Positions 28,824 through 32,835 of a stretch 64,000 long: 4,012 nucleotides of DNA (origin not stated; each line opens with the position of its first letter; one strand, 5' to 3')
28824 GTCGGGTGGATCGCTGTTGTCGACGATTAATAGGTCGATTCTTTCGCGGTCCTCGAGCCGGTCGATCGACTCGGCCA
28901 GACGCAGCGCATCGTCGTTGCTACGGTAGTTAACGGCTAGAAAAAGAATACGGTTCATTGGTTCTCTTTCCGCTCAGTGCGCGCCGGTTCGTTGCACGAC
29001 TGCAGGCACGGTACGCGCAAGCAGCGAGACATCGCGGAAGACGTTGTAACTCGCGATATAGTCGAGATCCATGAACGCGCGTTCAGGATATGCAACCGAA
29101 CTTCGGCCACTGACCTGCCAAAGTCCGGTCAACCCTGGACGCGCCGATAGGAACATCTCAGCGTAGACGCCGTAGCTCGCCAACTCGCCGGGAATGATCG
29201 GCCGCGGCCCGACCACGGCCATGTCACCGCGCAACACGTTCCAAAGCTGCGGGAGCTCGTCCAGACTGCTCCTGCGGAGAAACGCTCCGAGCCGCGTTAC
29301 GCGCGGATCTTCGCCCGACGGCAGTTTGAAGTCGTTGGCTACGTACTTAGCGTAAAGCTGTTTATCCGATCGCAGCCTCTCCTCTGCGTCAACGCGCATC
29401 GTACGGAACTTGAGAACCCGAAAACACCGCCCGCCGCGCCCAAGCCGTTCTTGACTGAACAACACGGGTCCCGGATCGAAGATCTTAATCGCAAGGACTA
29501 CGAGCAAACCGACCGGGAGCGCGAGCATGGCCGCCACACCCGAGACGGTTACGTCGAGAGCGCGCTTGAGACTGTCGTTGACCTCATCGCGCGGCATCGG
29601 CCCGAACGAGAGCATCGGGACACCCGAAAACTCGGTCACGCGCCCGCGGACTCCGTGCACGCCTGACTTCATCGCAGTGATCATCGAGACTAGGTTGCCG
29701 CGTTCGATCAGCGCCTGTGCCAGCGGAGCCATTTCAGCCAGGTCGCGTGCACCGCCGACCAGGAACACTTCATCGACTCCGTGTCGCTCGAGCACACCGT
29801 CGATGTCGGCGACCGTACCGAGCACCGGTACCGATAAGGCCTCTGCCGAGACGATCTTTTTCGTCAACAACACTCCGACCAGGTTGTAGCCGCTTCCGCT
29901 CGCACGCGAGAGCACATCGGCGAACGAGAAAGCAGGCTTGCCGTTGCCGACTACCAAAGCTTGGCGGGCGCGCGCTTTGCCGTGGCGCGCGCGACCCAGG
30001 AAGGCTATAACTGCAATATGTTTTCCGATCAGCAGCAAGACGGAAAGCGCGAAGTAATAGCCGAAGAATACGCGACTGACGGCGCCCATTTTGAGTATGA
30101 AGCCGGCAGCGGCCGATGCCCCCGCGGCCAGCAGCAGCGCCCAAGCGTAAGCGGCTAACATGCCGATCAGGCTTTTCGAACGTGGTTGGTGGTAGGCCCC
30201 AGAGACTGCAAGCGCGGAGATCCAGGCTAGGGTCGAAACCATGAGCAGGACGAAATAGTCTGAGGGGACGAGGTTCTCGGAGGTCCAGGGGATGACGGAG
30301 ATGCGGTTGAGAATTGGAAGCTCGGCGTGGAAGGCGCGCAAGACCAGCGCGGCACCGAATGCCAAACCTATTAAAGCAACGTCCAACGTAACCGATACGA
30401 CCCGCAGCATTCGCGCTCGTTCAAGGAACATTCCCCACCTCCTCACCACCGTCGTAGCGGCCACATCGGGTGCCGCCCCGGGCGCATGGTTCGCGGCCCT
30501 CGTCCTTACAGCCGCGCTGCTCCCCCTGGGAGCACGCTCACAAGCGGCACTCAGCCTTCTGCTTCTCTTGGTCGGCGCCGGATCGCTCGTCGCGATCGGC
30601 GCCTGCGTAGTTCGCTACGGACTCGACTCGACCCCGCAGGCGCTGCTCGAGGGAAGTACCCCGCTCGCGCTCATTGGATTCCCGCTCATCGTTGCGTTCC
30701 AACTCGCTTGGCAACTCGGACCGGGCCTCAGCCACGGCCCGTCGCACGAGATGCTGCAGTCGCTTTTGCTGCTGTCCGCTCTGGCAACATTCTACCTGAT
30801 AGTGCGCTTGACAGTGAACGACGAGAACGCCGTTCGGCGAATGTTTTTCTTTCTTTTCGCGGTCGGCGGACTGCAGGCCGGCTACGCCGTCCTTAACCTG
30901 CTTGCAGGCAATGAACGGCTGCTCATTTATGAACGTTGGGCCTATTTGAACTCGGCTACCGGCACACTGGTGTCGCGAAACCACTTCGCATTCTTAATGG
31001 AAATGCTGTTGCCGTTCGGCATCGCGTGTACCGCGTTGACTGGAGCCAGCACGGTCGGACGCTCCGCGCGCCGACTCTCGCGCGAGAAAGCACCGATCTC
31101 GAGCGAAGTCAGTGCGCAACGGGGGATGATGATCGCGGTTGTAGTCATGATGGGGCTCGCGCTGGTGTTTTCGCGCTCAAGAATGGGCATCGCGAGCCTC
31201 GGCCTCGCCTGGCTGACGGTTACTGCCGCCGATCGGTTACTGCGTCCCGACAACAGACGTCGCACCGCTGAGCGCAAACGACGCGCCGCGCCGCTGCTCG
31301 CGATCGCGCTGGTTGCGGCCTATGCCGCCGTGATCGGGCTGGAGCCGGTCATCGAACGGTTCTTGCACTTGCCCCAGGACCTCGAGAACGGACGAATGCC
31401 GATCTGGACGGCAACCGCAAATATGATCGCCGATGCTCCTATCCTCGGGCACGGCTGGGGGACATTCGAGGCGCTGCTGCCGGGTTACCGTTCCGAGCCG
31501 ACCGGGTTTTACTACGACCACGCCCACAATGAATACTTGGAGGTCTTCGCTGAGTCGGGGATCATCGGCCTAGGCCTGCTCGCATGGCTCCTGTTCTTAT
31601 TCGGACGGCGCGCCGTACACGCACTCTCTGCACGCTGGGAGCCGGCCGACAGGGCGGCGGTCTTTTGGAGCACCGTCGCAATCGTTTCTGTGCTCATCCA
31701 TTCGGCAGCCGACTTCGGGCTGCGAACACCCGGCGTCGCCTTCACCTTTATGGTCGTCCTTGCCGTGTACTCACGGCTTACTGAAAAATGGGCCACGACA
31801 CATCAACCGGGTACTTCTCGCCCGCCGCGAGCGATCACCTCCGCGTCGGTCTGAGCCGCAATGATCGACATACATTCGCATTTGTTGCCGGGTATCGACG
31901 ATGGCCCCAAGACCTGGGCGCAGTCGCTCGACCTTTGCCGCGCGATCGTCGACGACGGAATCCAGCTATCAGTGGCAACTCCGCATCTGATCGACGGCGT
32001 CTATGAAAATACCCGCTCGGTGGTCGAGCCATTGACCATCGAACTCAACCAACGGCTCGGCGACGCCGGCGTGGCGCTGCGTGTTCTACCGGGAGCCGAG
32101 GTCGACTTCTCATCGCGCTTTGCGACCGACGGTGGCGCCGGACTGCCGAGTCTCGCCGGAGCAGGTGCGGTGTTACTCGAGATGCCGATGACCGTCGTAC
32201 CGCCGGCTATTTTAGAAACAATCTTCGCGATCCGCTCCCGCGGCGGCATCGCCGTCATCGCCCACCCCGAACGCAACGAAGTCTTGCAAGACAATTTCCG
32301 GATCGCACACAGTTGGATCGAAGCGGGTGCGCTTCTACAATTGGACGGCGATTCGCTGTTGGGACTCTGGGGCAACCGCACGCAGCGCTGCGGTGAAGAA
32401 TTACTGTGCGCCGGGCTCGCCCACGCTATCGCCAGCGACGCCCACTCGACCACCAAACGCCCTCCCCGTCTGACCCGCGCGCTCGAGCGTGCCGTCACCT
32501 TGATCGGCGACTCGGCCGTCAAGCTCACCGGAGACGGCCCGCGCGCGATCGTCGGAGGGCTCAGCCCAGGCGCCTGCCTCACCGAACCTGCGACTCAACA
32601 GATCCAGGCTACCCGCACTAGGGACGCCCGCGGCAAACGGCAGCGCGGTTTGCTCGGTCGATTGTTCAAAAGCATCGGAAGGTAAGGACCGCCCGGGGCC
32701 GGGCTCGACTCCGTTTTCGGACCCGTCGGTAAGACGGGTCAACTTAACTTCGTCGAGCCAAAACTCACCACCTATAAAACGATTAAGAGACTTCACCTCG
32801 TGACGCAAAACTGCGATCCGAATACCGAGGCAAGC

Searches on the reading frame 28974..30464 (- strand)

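Call 17: search_protein_families(library=pfam, proteins=[window:28974-30464:-], max_evalue=0.001)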
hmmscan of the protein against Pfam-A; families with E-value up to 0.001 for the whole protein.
window:28974-30464:- (496 aa): 2 families
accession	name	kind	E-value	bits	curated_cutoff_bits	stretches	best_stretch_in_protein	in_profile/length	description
PF02397.22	Bac_transf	-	1e-57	195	27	1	300-490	1-178/179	Bacterial sugar transferase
PF13727.12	CoA_binding_3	-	2.5e-16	60.6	25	1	88-236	3-148/175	CoA-binding domain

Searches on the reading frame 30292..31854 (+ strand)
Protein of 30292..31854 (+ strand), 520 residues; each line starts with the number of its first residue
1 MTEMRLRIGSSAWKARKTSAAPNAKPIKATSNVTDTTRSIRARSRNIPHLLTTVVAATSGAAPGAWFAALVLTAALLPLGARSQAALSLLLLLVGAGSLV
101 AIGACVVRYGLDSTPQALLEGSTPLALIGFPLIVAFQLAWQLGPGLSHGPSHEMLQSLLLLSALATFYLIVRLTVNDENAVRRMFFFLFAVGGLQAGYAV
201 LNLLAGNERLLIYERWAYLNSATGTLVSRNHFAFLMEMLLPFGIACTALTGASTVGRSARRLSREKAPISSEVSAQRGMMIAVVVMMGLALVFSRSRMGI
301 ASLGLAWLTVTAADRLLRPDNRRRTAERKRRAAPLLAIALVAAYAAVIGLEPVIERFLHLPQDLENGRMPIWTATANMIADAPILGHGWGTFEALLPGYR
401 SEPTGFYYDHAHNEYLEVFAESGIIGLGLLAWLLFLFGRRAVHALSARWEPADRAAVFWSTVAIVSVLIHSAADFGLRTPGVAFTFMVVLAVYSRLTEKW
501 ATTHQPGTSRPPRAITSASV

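Call 17: search_protein_families(library=pfam, proteins=[window:30292-31854:+], max_evalue=0.001)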
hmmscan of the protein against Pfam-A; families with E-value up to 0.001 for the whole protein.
window:30292-31854:+ (520 aa): 1 family
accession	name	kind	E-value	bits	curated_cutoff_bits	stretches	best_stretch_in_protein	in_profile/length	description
PF04932.20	Wzy_C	-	3.5e-21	76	31.7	1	282-430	1-148/149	O-Antigen ligase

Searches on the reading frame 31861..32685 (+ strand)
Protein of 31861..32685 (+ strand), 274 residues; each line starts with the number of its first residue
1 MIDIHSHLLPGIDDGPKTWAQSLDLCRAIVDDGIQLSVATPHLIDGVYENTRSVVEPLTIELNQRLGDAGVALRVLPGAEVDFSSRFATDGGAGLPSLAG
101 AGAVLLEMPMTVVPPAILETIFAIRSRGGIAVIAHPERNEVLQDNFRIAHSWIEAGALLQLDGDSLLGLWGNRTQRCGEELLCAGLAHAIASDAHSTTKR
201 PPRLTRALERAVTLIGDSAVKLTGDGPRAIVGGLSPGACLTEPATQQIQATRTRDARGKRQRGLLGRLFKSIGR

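Call 17: search_protein_families(library=pfam, proteins=[window:31861-32685:+], max_evalue=0.001)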
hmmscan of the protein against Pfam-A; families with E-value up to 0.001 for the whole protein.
window:31861-32685:+ (274 aa): 1 family
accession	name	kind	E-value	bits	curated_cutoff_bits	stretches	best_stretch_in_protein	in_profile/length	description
PF19567.5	CpsB_CapC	-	1.3e-37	129.9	27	1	1-219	1-220/234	Capsular polysaccharide synthesis, CpsB/CapC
